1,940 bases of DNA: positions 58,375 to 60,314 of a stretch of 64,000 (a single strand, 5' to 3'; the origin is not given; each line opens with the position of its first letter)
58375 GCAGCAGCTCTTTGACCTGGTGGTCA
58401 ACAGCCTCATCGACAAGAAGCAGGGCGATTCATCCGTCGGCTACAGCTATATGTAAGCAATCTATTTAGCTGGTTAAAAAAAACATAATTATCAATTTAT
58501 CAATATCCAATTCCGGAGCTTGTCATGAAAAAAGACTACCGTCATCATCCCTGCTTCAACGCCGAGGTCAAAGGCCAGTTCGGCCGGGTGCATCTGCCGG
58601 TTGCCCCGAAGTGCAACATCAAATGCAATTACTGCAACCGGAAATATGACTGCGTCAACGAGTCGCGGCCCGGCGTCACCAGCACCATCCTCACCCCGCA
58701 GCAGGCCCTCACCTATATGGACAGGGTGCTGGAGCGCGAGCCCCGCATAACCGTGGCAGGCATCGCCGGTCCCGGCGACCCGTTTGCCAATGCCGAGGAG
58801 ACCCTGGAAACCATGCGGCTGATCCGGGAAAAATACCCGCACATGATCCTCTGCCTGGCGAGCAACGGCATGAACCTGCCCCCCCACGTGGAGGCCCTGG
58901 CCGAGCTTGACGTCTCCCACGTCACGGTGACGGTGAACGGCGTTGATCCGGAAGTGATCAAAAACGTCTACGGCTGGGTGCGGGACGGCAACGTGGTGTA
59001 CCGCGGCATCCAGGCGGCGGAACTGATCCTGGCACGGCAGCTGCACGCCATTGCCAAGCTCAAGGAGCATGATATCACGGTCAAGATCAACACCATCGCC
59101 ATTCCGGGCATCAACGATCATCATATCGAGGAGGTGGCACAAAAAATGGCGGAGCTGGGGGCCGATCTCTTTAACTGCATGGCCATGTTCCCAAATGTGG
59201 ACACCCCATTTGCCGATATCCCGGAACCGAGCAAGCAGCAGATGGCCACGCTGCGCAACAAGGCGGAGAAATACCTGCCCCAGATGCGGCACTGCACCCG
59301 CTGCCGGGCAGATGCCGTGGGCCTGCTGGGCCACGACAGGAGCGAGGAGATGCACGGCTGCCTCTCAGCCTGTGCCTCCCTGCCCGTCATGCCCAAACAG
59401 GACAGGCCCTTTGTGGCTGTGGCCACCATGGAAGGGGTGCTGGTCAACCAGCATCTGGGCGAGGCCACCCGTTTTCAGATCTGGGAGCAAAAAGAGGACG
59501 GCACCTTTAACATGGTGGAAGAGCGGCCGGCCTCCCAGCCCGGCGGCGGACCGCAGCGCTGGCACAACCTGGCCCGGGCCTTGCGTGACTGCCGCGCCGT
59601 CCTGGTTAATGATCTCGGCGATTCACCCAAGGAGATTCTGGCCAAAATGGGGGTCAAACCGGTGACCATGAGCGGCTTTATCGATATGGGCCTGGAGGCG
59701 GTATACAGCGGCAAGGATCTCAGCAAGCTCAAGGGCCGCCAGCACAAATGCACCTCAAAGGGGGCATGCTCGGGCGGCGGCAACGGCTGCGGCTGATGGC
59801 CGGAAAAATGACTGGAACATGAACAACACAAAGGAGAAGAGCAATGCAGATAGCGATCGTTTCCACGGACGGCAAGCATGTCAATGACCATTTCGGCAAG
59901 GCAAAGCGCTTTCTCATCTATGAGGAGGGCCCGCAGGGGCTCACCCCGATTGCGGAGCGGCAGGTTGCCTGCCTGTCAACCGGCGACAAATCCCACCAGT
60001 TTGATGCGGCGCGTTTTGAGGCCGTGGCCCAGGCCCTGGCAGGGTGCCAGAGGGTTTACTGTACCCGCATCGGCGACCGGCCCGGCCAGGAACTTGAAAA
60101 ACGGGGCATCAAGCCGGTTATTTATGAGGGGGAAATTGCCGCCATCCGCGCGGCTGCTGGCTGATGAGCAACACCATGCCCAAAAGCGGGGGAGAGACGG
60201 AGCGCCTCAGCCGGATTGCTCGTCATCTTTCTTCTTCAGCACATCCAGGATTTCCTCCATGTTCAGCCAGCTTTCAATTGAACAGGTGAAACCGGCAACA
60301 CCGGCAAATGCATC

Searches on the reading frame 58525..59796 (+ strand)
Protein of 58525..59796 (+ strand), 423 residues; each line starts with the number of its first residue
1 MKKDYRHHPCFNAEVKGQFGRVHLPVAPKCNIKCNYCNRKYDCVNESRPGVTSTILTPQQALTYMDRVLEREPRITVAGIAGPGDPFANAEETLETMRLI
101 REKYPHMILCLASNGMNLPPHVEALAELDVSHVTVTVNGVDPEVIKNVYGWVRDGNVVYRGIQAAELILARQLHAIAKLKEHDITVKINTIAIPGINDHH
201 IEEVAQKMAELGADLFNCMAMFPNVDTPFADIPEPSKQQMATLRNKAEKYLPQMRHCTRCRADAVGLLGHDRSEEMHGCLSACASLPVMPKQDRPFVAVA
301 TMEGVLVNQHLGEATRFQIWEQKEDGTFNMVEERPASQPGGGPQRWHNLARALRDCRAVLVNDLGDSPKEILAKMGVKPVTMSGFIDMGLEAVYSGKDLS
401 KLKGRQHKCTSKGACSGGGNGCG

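Call 5: search_protein_families(library=pfam, proteins=[window:58525-59796:+], max_evalue=0.01)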
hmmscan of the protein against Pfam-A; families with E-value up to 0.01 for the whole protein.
window:58525-59796:+ (423 aa): 3 families
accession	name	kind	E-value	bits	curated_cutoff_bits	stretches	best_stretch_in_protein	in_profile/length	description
PF04055.27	Radical_SAM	-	1.3e-19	71.4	29.5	1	25-206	2-164/166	Radical SAM superfamily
PF02579.22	Nitro_FeMo-Co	-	6.2e-14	52.5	26.3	1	306-393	4-92/94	Dinitrogenase iron-molybdenum cofactor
PF13353.11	Fer4_12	-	0.0034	18.1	22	1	28-122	13-98/137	4Fe-4S single cluster domain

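Call 10: search_protein_families(library=ncbifam, proteins=[window:58525-59796:+], max_evalue=0.01)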
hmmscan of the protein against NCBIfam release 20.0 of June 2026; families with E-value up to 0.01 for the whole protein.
window:58525-59796:+ (423 aa): 17 families
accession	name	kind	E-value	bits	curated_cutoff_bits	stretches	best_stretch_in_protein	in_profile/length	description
TIGR01290.1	nifB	equivalog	6.5e-116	387.6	343.65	2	3-276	7-284/441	nitrogenase cofactor biosynthesis protein NifB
TIGR02666.1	moaA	equivalog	1.9e-15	56.7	284.05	1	22-214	12-186/336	GTP 3',8-cyclase MoaA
NF038283.1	viperin_w_prok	equivalog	2.8e-07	30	180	1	27-193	9-163/281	viperin family antiviral radical SAM protein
TIGR02668.1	moaA_archaeal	equivalog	3.7e-07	29.4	325.25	1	22-215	12-181/303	GTP 3',8-cyclase MoaA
TIGR04317.1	W_rSAM_matur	equivalog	8.7e-07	28.4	380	1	22-164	6-135/349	tungsten cofactor oxidoreductase radical SAM maturase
NF001199.0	PRK00164.2-1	equivalog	7.9e-06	25.2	231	1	23-210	15-177/308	GTP 3',8-cyclase MoaA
TIGR02663.1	nifX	equivalog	1.1e-05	25.8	112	1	297-382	3-90/119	nitrogen fixation protein NifX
NF033668.1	rSAM_PA0069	hypoth_equivalog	4.9e-05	22.5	360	1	168-215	200-248/348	PA0069 family radical SAM protein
NF050035.1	rSAM_WgK_link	exception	0.00016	20.8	650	1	22-151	11-130/367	radical SAM/SPASM peptide maturase WgkB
TIGR04545.1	rSAM_ahbD_hemeb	equivalog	0.00017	21.1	500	1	27-223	7-177/339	heme b synthase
TIGR04053.2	TIGR04053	equivalog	0.00018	20.9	395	1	29-219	17-184/366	TIGR04053 family radical SAM/SPASM domain-containing protein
NF041707.1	rSAM_YhhB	equivalog_domain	0.00022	20.2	445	1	24-165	6-148/369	cyclophane-forming radical SAM/SPASM peptide maturase YhhB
TIGR04468.1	arg_2_3_am_muta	equivalog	0.00035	19.7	600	0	21-102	101-178/351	arginine 2,3-aminomutase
TIGR03821.1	EFP_modif_epmB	equivalog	0.00041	19.4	369.3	0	20-105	96-172/321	EF-P beta-lysylation protein EpmB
TIGR00238.1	TIGR00238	subfamily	0.0012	17.9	199.2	0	22-106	115-190/331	KamA family radical SAM protein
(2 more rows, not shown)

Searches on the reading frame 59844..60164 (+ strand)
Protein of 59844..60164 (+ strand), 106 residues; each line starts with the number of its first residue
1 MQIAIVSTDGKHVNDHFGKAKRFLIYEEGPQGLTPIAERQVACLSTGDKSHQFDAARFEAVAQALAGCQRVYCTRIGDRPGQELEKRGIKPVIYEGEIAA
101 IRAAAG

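Call 51: search_protein_families(library=pfam, proteins=[window:59844-60164:+], max_evalue=0.01)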
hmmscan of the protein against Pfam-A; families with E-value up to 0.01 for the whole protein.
window:59844-60164:+ (106 aa): 1 family
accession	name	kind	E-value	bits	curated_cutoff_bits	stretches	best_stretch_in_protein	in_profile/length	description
PF02579.22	Nitro_FeMo-Co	-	1.4e-15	57.8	26.3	1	9-97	1-84/94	Dinitrogenase iron-molybdenum cofactor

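Call 53: search_protein_families(library=ncbifam, proteins=[window:59844-60164:+], max_evalue=0.1)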
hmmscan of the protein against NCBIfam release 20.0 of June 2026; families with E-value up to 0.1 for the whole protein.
window:59844-60164:+ (106 aa): 2 families
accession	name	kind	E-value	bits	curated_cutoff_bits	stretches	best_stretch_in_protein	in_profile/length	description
TIGR01290.1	nifB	equivalog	9.6e-18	64.1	343.65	1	2-96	331-426/441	nitrogenase cofactor biosynthesis protein NifB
TIGR02663.1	nifX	equivalog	1.6e-12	47.9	112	1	1-94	1-90/119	nitrogen fixation protein NifX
